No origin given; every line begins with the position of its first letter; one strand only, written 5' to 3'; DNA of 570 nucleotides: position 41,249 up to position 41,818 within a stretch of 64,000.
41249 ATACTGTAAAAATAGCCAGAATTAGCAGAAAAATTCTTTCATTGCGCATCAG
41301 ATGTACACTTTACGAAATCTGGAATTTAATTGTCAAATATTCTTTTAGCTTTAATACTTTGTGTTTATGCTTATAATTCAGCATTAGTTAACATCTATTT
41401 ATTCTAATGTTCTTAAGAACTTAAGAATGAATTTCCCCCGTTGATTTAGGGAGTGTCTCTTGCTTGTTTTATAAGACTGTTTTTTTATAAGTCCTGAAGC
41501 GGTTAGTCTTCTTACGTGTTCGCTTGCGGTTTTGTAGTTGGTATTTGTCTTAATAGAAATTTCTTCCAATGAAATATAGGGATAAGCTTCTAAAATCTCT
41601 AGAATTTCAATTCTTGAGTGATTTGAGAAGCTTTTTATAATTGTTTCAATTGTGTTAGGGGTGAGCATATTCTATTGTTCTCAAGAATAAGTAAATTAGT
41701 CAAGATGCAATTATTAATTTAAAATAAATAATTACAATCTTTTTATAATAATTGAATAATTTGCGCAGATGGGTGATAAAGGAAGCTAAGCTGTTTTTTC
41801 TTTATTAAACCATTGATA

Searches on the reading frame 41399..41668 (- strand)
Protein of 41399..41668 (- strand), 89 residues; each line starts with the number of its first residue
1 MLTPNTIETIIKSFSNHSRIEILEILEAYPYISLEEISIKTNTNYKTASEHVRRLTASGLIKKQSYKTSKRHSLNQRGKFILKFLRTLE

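Call 3: search_protein_families(library=pfam, proteins=[window:41399-41668:-], max_evalue=0.01)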
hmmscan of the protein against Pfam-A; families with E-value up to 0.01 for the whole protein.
window:41399-41668:- (89 aa): 6 families
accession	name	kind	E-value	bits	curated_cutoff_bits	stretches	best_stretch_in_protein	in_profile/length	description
PF13412.12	HTH_24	-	2.2e-08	34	21.9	1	16-62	2-48/48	Winged helix-turn-helix DNA-binding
PF01047.28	MarR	-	4.9e-06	26.8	24.6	1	16-72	2-58/59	MarR family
PF13463.12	HTH_27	-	0.00013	22.6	22.2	1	20-72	6-59/68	Winged helix DNA-binding domain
PF25212.1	HVO_A0114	-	0.00022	21.4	27.6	1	9-71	15-76/84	HVO_A0114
PF14947.12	HTH_45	-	0.0013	19.1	25.5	1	22-88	7-72/77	Winged helix-turn-helix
PF14277.12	DUF4364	-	0.0021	18.3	26.9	1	40-86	28-74/162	Domain of unknown function (DUF4364)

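Call 4: search_protein_families(library=padloc, proteins=[window:41399-41668:-], max_evalue=0.01)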
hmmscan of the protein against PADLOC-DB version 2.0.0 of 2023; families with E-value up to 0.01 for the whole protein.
window:41399-41668:- (89 aa): 15 families
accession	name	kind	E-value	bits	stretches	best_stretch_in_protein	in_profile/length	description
PDLC01879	CARF3--CARF_TM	-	1.6e-07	29.2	1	16-86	155-221/222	-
PDLC01866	CARF3--CARF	-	1.8e-07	29.3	1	15-85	138-207/207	-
PDLC01438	Csa3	-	4.8e-07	28.1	1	7-70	138-197/305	"CAS-I,CAS-II,CAS-III,CAS-IV,CAS-V,CAS-VI; associated_signaling"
PDLC01434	CasR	-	7e-07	27.3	1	17-82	128-190/191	"CAS-I,CAS-II,CAS-III,CAS-IV,CAS-V,CAS-VI; associated_signaling"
PDLC01848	CARF3--CARF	-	1.1e-06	26.5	1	10-84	131-195/197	-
PDLC03963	SoFic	-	2.9e-06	24.9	1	11-72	285-346/361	-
PDLC01850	CARF3--CARF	-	2.2e-05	22.4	1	4-82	133-208/209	-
PDLC01044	Csa3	-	2.4e-05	22.3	1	12-81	131-193/194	Type I-A associated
PDLC01268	CasR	-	4.6e-05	21.4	1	16-67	123-173/179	"CAS-I,CAS-II,CAS-III,CAS-IV,CAS-V,CAS-VI; associated_signaling"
PDLC01860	CARF3--CARF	-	6e-05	21.2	1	16-82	142-208/210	-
PDLC01720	Csa3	-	0.00029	19.3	1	8-74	16-88/118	Csa3_1_CAS-I-II-III-IV-V-VI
PDLC01852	CARF3--CARF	-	0.0012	16.8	1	16-80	142-206/208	-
PDLC02909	Csa3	-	0.0023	15.8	1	17-86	164-233/237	-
PDLC01853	CARF3--CARF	-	0.0034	15.1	1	21-74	142-197/209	-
PDLC01870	CARF3--CARF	-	0.0036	15.1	1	17-83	136-203/228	-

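Call 5: search_protein_families(library=ncbifam, proteins=[window:41399-41668:-], max_evalue=0.01)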
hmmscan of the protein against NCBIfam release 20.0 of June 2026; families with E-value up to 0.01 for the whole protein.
window:41399-41668:- (89 aa): 6 families
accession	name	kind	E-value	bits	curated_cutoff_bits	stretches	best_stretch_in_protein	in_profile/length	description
NF033788.1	HTH_metalloreg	subfamily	1e-06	28.4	55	1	9-75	3-69/77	metalloregulator ArsR/SmtB family transcription factor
TIGR01884.1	cas_HTH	subfamily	6.2e-05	22.5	60.2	1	15-68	140-193/202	CRISPR-associated CARF protein Csa3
NF053755.1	MsvR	equivalog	0.00022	21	220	1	11-72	7-67/236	transcriptional factor MsvR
NF033789.1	repress_SdpR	subfamily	0.00035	20.4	100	1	11-75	2-65/79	autorepressor SdpR family transcription factor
NF053610.1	Sso10a_fam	subfamily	0.0044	17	60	1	21-68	9-50/64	Sso10a family chromatin protein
NF053602.1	Phr_regulator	exception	0.0084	15.7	320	1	13-68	8-62/191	heat shock transcription regulator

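Call 35: search_protein_families(library=phrogs, proteins=[window:41399-41668:-], max_evalue=0.01)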
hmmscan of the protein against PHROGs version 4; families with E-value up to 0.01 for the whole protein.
window:41399-41668:- (89 aa): 7 families
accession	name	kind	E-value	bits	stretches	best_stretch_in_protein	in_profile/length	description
phrog_1687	-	transcription regulation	0.00013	23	1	16-73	65-122/162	MarR family transcrition regulator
phrog_678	-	DNA, RNA and nucleotide metabolism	0.00035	21.3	1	27-71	81-125/346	replication initiation O-like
phrog_11046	-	transcription regulation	0.00046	21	1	14-88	8-83/94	transcriptional regulator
phrog_11214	-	unknown function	0.00062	20.7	1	18-71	52-105/123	-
phrog_12817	-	transcription regulation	0.0031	18.4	1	19-86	75-144/151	transcriptional regulator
phrog_19053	-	unknown function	0.007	17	1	16-75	157-217/246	-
phrog_1032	-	DNA, RNA and nucleotide metabolism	0.0093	17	0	27-68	35-74/281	replication initiation protein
